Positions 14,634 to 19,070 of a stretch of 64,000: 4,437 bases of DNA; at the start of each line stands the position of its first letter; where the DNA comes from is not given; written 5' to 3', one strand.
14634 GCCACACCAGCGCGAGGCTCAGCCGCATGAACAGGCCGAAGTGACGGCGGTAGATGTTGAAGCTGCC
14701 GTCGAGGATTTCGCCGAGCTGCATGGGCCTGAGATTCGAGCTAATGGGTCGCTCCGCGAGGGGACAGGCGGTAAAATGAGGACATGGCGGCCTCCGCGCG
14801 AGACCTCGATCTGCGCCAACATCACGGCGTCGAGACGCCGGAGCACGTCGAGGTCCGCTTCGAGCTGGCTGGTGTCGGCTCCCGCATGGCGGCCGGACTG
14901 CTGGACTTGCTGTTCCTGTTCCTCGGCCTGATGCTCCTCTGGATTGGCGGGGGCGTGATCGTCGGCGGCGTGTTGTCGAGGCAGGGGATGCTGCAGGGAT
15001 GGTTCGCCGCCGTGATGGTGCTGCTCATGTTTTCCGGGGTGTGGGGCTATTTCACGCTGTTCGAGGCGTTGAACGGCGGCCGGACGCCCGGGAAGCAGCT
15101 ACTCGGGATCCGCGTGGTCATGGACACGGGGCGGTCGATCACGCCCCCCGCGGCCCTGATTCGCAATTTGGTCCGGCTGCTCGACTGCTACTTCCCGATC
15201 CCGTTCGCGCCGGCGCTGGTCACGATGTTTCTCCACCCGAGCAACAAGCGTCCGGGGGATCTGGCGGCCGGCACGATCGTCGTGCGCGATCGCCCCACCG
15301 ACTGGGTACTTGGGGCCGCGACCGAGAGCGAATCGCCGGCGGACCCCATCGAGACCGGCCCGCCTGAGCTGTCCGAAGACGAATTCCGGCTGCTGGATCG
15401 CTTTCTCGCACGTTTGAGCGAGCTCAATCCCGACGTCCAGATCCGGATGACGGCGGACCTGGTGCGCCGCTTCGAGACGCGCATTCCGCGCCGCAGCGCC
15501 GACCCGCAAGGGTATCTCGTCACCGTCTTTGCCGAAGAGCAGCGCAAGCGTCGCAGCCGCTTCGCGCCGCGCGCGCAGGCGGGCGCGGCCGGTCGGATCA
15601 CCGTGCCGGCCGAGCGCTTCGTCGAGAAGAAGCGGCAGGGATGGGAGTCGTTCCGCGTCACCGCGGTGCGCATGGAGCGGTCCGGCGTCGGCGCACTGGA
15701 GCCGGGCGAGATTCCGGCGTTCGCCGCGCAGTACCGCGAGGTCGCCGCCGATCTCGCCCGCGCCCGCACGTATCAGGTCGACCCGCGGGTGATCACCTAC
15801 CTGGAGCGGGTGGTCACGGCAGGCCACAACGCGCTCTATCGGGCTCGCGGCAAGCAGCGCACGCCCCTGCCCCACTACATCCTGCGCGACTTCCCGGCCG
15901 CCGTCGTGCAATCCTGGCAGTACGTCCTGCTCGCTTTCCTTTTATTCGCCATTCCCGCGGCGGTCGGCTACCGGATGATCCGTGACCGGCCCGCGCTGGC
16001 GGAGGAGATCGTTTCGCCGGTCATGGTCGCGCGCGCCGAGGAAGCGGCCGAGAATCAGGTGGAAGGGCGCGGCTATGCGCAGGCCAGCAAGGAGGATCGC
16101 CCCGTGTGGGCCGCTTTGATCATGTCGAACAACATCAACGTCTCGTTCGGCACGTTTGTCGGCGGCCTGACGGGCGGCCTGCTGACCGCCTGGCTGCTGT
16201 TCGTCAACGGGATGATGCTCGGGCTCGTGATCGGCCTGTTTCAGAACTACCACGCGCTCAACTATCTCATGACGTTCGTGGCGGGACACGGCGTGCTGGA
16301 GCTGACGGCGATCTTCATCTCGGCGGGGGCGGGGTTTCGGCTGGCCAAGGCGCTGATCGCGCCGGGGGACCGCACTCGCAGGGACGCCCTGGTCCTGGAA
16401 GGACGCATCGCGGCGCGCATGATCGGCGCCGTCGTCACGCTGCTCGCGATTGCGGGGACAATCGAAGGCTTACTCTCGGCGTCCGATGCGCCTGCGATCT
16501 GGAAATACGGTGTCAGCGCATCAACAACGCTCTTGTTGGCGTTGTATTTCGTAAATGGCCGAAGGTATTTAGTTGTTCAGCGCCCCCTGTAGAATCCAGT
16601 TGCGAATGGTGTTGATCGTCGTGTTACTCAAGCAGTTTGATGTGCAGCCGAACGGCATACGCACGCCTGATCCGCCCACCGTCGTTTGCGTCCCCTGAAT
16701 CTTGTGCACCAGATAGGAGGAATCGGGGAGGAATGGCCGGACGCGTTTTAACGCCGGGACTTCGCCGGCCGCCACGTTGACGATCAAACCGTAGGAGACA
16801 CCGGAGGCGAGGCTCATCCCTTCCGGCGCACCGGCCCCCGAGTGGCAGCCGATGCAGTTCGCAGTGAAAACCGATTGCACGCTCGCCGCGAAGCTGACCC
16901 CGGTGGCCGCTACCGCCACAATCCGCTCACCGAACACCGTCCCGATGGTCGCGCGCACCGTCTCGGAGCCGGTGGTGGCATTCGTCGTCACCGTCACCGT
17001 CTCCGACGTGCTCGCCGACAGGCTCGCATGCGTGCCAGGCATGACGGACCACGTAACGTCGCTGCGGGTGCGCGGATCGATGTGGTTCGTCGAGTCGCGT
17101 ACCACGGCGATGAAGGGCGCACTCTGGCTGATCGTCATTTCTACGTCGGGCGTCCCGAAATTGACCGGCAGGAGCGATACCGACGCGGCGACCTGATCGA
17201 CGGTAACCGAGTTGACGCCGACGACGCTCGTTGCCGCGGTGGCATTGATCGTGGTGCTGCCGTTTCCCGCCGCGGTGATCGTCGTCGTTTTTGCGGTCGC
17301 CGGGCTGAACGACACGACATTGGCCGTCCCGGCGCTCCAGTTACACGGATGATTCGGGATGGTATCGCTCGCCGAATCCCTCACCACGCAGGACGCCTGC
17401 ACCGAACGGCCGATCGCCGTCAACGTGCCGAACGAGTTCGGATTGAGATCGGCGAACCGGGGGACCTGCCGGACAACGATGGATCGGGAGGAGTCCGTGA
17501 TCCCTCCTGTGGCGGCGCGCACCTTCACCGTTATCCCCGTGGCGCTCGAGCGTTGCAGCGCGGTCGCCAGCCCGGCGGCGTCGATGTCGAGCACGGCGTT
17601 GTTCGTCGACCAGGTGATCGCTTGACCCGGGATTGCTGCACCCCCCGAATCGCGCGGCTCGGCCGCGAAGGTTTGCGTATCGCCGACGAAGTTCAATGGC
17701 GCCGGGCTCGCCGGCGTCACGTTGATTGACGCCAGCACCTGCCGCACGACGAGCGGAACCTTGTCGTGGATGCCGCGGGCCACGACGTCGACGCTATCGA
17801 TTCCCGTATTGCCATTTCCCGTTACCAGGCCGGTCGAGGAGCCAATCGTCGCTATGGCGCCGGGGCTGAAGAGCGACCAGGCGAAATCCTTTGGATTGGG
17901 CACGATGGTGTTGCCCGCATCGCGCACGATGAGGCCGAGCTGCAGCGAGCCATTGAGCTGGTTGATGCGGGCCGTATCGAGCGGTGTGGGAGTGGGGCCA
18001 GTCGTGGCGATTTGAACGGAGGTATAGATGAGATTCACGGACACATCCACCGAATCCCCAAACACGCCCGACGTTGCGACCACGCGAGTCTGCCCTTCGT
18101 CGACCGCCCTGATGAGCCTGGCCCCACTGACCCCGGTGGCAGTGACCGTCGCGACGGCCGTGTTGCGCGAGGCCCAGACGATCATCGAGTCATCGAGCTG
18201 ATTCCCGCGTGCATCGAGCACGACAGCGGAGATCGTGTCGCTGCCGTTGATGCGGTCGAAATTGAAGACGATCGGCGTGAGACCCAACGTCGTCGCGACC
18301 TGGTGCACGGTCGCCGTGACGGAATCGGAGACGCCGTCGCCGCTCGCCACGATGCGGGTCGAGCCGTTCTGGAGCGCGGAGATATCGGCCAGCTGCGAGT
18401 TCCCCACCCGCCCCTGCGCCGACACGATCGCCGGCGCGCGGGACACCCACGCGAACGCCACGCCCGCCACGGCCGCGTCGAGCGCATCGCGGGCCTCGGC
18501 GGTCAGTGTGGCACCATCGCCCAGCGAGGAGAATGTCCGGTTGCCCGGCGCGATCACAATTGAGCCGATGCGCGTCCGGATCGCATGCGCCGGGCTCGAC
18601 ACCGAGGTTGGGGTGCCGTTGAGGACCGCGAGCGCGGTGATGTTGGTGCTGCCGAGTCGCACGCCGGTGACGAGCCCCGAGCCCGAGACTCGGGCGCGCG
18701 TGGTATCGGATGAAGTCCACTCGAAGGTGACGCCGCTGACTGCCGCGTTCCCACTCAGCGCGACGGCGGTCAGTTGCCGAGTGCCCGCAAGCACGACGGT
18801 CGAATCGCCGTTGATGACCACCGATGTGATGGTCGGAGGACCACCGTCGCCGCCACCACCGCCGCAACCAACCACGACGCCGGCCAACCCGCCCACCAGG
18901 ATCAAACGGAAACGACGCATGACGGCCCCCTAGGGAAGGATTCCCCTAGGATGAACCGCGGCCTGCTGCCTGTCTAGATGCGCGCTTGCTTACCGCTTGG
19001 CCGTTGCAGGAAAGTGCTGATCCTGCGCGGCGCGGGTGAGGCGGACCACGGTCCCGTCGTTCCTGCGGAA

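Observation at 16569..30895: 14-kb operon encoding a cohesin-dockerin surface assembly with no glycoside hydrolases, headed by a CsgG-like lipoprotein and an OM barrel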

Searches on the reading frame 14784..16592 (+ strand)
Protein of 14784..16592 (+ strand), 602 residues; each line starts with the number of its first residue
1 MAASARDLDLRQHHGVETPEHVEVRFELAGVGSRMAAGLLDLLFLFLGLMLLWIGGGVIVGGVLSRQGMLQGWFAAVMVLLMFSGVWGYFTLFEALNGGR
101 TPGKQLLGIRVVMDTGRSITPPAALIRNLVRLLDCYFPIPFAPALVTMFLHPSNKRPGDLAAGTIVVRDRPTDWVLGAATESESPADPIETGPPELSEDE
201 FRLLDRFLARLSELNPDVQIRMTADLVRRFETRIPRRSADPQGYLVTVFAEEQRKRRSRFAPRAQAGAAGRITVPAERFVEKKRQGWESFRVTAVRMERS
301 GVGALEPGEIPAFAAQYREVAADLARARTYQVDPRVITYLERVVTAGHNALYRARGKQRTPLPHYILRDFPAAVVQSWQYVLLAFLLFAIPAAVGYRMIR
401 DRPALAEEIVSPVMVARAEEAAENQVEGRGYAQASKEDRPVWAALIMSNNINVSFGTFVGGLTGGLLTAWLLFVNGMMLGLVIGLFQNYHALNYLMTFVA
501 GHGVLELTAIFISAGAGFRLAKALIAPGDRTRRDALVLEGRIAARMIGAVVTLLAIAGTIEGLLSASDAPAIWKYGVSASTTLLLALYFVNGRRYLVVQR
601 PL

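Call 7: search_protein_families(library=pfam, proteins=[window:14784-16592:+], max_evalue=0.001)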
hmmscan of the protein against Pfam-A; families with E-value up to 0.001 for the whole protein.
window:14784-16592:+ (602 aa): 2 families
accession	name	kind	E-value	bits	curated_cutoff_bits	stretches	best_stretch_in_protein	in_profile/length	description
PF01944.22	SpoIIM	-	1.4e-30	106.8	26.9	1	384-565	1-162/163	Stage II sporulation protein M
PF06271.18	RDD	-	1.9e-19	70.7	24.1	1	28-163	1-137/137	RDD family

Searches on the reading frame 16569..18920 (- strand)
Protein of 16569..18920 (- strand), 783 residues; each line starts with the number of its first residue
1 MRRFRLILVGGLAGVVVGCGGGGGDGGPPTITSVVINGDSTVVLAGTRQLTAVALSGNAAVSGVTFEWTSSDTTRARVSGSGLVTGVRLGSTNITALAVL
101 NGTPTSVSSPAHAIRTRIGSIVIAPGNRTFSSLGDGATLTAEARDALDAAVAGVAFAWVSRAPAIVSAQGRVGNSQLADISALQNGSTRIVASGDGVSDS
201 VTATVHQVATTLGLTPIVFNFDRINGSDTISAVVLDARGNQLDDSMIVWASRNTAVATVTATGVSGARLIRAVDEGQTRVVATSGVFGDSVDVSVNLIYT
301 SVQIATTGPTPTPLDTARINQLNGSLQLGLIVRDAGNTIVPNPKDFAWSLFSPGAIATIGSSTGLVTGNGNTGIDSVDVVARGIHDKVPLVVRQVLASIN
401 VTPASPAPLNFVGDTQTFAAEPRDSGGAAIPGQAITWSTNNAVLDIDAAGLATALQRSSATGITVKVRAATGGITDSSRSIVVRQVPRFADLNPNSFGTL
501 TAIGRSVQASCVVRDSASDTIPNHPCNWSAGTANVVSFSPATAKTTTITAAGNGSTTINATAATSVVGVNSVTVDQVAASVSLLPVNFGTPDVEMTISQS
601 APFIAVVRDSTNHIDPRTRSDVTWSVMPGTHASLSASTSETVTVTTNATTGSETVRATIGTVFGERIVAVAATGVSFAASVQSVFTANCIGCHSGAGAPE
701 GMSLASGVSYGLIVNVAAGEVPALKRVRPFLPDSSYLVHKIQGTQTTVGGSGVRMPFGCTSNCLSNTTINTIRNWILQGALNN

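Call 3: search_protein_families(library=pfam, proteins=[window:16569-18920:-], max_evalue=0.1)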
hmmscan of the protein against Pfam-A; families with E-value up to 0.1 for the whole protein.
window:16569-18920:- (783 aa): 2 families
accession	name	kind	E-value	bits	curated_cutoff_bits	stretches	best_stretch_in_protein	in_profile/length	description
PF02368.24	Big_2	-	3.4e-11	43.4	22.8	2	32-98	3-68/79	Bacterial Ig-like domain (group 2)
PF13442.11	Cytochrome_CBB3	-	0.056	14.2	27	0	679-699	4-25/68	Cytochrome C oxidase, cbb3-type, subunit III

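Call 8: search_protein_families(library=ncbifam, proteins=[window:16569-18920:-], max_evalue=0.1)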
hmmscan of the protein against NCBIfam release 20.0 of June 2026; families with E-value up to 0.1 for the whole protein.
window:16569-18920:- (783 aa): 0 families

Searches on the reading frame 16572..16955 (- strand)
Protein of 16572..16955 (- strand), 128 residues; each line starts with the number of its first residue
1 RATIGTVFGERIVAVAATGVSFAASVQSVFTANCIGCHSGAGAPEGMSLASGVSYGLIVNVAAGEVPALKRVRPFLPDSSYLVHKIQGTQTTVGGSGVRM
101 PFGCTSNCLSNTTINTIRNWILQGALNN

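Call 49: search_protein_families(library=pfam, proteins=[window:16572-16955:-], max_evalue=10)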
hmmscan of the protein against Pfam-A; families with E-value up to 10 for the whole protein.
seq(128 aa): 2 families
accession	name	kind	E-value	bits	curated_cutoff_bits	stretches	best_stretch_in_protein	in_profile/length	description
PF13442.11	Cytochrome_CBB3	-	0.0092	16.7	27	1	23-44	3-25/68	Cytochrome C oxidase, cbb3-type, subunit III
PF00034.26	Cytochrom_C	-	0.024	16.4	21.3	1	25-46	3-24/90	Cytochrome c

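Call 52: search_solved_structures(query=A6, max_evalue=10, show_alignments=2)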
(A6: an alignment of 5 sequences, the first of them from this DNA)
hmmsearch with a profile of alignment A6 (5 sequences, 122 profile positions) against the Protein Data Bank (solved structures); distinct sequences matched with E-value up to 10: 32.
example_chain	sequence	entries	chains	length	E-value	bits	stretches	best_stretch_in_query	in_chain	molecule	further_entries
6xkx_p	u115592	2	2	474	0.0044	20.1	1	15-36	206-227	Cbb3-type cytochrome c oxidase subunit CcoP,Cytochrome c-type cyt cy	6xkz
5mab_A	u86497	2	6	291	0.0049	19.9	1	92-121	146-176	FoxE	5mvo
6hwh_M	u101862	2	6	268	0.011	18.8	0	22-59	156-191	Cytochrome bc1 complex cytochrome c subunit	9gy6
8ovc_O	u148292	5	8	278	0.012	18.6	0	22-59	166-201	Cytochrome bc1 complex cytochrome c subunit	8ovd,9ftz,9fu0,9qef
6adq_C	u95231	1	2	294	0.014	18.4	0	22-59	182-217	Cytochrome bc1 complex cytochrome c subunit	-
7rh5_O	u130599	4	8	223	0.018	18.1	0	22-59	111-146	Cytochrome bc1 complex cytochrome c subunit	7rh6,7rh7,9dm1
6xkw_p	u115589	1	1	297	0.03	17.4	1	15-36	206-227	Cbb3-type cytochrome c oxidase subunit CcoP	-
8hcr_C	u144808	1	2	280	0.045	16.8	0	14-64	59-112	Cytochrome bc1 complex cytochrome c subunit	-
7e1v_O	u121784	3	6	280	0.045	16.8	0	14-64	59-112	Cytochrome bc1 complex cytochrome c subunit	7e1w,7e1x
9g83_v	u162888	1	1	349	0.094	15.8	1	14-38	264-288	Cbb3-type cytochrome c oxidase subunit CcoP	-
8qj6_A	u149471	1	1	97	0.13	15.3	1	11-42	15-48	Lipoprotein cytochrome c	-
4rlr_A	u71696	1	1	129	0.17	15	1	14-42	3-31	Cytochrome c, 1 heme-binding site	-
7y5e_GN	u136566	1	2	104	0.19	14.8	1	14-37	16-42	Cytochrome c6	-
5c2v_A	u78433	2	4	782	0.2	14.7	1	13-49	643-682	HYDRAZINE SYNTHASE ALPHA SUBUNIT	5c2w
3dmi_A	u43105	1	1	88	0.26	14.4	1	21-36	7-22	cytochrome c6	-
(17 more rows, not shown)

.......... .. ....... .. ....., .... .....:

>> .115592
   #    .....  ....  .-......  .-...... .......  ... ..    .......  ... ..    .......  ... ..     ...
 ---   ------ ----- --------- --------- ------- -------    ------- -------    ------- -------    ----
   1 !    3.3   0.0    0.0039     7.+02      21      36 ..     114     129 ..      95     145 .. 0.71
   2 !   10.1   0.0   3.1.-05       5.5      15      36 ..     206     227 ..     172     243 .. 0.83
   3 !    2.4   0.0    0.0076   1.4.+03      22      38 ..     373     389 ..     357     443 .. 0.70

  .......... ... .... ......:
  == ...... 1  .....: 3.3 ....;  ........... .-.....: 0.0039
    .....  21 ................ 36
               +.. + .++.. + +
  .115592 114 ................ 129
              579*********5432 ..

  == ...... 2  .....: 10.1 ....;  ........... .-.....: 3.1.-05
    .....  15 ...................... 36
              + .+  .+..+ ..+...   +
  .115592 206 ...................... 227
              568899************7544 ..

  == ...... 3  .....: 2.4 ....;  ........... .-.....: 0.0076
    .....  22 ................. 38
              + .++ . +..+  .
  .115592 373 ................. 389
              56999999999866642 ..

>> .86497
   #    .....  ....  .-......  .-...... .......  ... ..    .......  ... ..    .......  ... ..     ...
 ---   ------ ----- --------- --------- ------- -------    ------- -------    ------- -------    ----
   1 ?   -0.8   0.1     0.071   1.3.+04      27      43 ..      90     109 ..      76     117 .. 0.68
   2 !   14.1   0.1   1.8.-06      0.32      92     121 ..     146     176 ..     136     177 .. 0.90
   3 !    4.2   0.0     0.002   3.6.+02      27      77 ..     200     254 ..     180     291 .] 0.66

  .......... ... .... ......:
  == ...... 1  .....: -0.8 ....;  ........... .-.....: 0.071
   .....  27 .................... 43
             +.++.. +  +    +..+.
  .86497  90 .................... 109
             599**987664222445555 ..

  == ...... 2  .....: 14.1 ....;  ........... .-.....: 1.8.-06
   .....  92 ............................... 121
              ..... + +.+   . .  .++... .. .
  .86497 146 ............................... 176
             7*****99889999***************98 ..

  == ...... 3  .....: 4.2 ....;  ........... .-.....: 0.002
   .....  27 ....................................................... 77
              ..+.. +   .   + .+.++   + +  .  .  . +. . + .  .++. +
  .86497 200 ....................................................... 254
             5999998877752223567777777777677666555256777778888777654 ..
